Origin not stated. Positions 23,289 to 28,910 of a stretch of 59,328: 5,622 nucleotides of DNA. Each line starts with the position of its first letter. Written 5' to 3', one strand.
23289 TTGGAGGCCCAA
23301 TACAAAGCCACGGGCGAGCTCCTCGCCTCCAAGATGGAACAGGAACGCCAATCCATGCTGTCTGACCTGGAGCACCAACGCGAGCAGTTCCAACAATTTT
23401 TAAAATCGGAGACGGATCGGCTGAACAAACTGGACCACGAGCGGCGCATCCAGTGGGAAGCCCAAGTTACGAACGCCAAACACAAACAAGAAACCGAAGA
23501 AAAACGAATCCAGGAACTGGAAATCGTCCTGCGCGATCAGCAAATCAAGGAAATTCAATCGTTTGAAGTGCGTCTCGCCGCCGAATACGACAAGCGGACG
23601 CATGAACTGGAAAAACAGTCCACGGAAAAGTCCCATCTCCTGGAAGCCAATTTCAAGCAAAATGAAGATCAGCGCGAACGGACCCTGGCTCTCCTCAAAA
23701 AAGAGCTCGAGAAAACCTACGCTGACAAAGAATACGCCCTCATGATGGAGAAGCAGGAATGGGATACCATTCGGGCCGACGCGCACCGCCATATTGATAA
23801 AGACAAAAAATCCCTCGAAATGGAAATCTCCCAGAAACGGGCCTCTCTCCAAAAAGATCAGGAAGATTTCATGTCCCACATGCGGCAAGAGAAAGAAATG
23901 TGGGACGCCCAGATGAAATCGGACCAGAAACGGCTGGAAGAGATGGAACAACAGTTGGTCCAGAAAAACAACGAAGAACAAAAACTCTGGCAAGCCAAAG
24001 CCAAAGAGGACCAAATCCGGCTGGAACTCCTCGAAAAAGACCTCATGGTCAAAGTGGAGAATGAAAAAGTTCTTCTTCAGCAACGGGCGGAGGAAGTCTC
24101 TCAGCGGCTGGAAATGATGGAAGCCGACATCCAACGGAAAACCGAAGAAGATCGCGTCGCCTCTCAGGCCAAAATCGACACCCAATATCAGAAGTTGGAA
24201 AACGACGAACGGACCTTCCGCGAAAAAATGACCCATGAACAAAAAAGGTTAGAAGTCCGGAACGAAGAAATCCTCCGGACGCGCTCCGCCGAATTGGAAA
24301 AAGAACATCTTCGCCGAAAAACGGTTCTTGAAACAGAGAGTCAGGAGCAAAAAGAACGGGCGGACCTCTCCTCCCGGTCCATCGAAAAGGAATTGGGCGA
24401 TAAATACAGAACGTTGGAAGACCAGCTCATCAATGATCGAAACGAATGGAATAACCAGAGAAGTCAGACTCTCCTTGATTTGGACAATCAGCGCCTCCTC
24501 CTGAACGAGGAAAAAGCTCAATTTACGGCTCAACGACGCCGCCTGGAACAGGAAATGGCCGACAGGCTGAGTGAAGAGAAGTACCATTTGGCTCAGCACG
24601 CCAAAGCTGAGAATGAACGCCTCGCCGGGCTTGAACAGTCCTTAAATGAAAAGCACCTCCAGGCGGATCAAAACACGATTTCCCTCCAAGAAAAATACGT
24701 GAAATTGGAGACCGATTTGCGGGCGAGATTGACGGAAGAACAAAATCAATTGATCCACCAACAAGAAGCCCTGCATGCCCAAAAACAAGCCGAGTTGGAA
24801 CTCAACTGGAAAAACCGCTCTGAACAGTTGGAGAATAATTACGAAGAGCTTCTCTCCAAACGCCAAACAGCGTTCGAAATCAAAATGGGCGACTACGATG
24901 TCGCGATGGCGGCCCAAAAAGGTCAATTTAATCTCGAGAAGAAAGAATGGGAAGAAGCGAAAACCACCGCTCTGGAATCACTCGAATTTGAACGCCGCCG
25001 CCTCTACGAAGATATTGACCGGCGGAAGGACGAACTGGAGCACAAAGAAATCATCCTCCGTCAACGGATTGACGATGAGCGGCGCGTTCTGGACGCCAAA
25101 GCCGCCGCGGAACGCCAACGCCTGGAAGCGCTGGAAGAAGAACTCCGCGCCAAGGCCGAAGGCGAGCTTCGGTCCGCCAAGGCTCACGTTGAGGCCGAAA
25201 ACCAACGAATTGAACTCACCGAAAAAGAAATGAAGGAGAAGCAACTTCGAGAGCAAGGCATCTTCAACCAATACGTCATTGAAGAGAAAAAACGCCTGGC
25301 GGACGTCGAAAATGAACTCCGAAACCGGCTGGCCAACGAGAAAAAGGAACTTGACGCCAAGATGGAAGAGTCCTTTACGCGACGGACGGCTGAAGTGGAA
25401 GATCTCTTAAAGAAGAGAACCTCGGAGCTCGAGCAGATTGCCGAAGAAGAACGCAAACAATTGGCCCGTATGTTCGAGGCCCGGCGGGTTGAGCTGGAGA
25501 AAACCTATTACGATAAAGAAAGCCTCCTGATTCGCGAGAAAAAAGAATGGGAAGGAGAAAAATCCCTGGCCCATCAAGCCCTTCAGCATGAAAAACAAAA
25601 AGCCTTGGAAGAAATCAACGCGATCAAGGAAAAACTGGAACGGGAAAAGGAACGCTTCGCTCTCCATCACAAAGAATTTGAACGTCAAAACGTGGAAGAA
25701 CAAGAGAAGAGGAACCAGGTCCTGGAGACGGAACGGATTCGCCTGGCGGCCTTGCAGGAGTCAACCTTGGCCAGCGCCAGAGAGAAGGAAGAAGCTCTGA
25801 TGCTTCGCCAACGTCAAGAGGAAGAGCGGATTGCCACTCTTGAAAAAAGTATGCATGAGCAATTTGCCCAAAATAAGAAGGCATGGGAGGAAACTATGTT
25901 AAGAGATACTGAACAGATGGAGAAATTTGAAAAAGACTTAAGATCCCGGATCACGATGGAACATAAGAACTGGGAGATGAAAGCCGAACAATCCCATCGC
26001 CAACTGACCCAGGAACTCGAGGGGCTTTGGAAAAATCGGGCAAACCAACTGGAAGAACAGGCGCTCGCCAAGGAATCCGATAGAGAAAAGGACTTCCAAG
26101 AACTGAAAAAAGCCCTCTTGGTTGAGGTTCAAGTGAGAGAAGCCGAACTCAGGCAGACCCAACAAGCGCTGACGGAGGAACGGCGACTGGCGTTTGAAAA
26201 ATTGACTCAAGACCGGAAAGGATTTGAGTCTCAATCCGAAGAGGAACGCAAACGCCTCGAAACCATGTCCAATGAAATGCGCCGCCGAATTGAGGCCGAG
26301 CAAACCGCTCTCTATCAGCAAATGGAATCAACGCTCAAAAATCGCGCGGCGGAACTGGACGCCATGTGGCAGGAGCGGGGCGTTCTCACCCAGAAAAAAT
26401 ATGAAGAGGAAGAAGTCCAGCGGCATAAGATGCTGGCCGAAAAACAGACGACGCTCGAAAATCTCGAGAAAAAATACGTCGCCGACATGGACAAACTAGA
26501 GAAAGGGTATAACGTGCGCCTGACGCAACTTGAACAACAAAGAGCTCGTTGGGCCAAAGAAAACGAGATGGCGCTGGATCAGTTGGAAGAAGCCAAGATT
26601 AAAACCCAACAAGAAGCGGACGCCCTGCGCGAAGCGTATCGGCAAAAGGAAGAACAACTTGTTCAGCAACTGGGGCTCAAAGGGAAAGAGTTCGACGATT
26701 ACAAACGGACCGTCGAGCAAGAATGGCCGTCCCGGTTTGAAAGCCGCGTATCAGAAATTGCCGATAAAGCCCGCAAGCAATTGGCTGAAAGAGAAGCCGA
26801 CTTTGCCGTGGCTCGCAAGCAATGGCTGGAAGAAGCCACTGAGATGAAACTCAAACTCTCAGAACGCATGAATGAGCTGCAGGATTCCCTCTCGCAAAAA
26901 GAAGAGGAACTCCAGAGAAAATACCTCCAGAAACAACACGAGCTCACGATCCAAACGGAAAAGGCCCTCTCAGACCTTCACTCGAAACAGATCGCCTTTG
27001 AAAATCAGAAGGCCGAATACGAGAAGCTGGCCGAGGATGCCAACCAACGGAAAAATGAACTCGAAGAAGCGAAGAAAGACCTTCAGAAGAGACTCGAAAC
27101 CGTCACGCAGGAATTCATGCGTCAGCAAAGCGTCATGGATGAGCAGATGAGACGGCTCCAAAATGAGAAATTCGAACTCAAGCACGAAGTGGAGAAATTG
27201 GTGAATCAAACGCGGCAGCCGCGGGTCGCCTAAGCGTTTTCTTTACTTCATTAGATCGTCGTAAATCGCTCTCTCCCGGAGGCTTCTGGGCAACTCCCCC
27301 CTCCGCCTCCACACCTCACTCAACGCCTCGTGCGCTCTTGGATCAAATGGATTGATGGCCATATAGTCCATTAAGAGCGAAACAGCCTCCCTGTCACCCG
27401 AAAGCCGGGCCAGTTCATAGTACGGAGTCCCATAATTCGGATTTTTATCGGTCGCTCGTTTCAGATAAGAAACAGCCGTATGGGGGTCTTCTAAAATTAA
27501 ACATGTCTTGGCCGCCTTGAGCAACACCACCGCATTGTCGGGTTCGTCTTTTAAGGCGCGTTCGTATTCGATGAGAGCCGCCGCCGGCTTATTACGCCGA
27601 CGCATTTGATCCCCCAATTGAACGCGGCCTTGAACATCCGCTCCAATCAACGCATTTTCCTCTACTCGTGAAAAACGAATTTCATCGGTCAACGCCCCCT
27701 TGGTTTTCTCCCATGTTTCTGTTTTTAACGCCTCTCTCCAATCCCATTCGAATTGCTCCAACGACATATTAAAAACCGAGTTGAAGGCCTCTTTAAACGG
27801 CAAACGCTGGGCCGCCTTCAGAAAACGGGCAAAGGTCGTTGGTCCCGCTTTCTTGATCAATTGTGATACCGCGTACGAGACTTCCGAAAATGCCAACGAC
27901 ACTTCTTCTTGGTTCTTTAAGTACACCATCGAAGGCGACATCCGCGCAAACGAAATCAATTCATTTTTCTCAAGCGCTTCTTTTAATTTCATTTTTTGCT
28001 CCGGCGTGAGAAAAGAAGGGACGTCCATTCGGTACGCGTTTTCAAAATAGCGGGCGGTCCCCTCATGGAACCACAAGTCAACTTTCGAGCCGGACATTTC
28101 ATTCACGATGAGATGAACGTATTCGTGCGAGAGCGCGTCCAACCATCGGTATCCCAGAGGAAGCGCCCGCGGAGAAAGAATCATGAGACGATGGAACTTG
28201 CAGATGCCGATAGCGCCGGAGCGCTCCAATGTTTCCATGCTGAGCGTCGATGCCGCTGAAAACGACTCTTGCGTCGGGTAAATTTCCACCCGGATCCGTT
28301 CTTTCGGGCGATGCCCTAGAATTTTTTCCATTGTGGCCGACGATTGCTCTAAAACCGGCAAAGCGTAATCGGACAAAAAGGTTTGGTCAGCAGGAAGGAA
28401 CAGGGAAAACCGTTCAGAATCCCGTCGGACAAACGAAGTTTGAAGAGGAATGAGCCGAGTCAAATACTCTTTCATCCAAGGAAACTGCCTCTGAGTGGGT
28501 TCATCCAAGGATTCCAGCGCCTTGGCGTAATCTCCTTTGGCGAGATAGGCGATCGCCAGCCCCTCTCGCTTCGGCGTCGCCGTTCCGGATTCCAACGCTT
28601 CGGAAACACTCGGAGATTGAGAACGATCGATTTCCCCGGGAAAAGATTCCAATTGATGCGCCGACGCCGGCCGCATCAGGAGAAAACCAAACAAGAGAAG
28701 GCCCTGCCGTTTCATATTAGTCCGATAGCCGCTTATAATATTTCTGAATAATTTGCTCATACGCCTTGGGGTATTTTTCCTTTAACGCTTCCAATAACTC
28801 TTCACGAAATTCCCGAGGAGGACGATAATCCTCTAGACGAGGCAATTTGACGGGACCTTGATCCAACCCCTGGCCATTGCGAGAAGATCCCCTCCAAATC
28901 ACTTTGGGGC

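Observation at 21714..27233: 1,839-aa cytoplasmic coiled-coil giant as a lone plus-strand gene with its own AT-rich promoter island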

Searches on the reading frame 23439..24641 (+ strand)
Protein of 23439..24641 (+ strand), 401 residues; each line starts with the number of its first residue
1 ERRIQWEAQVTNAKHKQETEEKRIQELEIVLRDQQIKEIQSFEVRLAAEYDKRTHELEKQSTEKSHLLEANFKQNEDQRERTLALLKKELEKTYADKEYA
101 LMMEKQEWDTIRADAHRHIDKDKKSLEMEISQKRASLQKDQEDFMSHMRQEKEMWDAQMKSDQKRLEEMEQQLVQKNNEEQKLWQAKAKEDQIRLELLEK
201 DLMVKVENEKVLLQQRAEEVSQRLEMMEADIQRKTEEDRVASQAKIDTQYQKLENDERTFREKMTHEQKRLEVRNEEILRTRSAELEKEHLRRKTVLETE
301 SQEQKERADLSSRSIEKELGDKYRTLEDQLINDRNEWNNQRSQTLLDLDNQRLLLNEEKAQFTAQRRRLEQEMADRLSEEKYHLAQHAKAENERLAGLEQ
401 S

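Call 80: predict_structure(protein=window:23439-24641:+)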
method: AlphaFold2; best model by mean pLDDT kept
length: 401 residues; sequences in the alignment: 1
mean_pLDDT: 79.3   pTM: 0.21
mean pLDDT of the five models: 79.3, 78.6, 76.7, 76.1, 76.1
residues with pLDDT >= 90: 63; 70-90: 252; 50-70: 69; < 50: 17
segments of 3 or more residues with pLDDT < 50: 116-121, 266-268
pLDDT, mean of each block of 10 residues (from residue 1): 71 80 88 91 91 90 89 91 89 85 76 51 59 77 85 88 88 88 88 90 90 86 81 74 63 57 48 58 71 74 62 73 87 91 90 89 87 87 82 72 50
secondary structure, 60 per line:
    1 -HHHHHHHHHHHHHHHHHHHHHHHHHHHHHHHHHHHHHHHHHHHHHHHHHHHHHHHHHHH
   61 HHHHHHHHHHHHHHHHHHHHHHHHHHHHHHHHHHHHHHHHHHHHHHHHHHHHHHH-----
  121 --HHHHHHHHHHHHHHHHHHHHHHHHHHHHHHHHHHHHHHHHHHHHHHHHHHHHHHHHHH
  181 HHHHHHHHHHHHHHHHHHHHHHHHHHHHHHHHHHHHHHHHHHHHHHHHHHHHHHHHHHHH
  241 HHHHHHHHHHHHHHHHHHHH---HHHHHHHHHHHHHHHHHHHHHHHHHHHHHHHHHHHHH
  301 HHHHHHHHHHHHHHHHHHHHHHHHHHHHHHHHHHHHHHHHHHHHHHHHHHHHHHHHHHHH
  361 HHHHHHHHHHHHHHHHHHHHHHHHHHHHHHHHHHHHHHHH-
elements in order: H2-115 H123-260 H264-400

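Call 82: fold_search(model_id=the predicted structure, library=pdb)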
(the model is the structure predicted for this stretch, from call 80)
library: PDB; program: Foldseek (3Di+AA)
matches with E <= 10: 0; with E <= 0.001: 0
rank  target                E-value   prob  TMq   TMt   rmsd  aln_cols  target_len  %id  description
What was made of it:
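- AF2 was run on monomers only (pTM 0.21-0.28), and Foldseek found nothing (call 82).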

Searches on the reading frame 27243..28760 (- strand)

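Call 7: search_protein_families(library=pfam, proteins=[window:27243-28760:-], max_evalue=0.001)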
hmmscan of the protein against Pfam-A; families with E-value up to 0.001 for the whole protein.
window:27243-28760:- (505 aa): 8 families
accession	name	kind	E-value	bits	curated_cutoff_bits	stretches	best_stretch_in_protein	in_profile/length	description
PF13428.12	TPR_14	-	1.2e-11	44.5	23.5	1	378-418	3-43/44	Tetratricopeptide repeat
PF13485.12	Peptidase_MA_2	-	4.3e-10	40.2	32.4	1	142-346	7-200/201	Peptidase MA superfamily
PF07719.23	TPR_2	-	1.6e-08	34.4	27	0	68-86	7-25/34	Tetratricopeptide repeat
PF14559.12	TPR_19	-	2e-08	34.9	25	0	390-450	5-64/68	Tetratricopeptide repeat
PF13431.12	TPR_17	-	6.8e-08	32.6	24.4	0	399-430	2-33/34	Tetratricopeptide repeat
PF13432.12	TPR_16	-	5.6e-07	30.3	32.7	0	387-442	8-63/65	Tetratricopeptide repeat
PF13424.12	TPR_12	-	6.9e-05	23.4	30.1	0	399-438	33-73/77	Tetratricopeptide repeat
PF13414.12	TPR_11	-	0.00021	21.3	26.8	0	383-416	1-34/42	TPR repeat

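Call 16: search_protein_families(library=ncbifam, proteins=[window:27243-28760:-], max_evalue=0.01)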
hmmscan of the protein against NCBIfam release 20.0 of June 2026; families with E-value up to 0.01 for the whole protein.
window:27243-28760:- (505 aa): 8 families
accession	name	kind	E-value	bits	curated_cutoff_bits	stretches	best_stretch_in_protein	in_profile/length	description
TIGR02521.1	type_IV_pilW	equivalog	9e-06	25.4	154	0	423-458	148-183/234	type IV pilus biogenesis/stability protein PilW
NF040959.1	MamA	equivalog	4.4e-05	23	200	1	375-488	70-187/204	magnetosome protein MamA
TIGR02917.1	PEP_TPR_lipo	equivalog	6.5e-05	21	312.2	1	388-487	443-546/899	XrtA/PEP-CTERM system TPR-repeat protein PrsT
NF008757.0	PRK11788.1-5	equivalog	0.00012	21.4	363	0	362-444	166-248/388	lipopolysaccharide assembly protein LapB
NF047558.1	TPR_END_plus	domain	0.0011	18.9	32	0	417-443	6-32/56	TPR end-of-group domain-containing protein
NF052415.1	T3SS_chap_SctY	equivalog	0.0052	17.3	70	0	64-90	42-68/106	type III secretion apparatus assembly chaperone SctY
NF008756.0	PRK11788.1-4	equivalog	0.0069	15.5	474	0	382-443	186-247/389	lipopolysaccharide assembly protein LapB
TIGR02552.1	LcrH_SycD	equivalog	0.0099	15.6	104.8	0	382-441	58-117/136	SycD/LcrH family type III secretion system chaperone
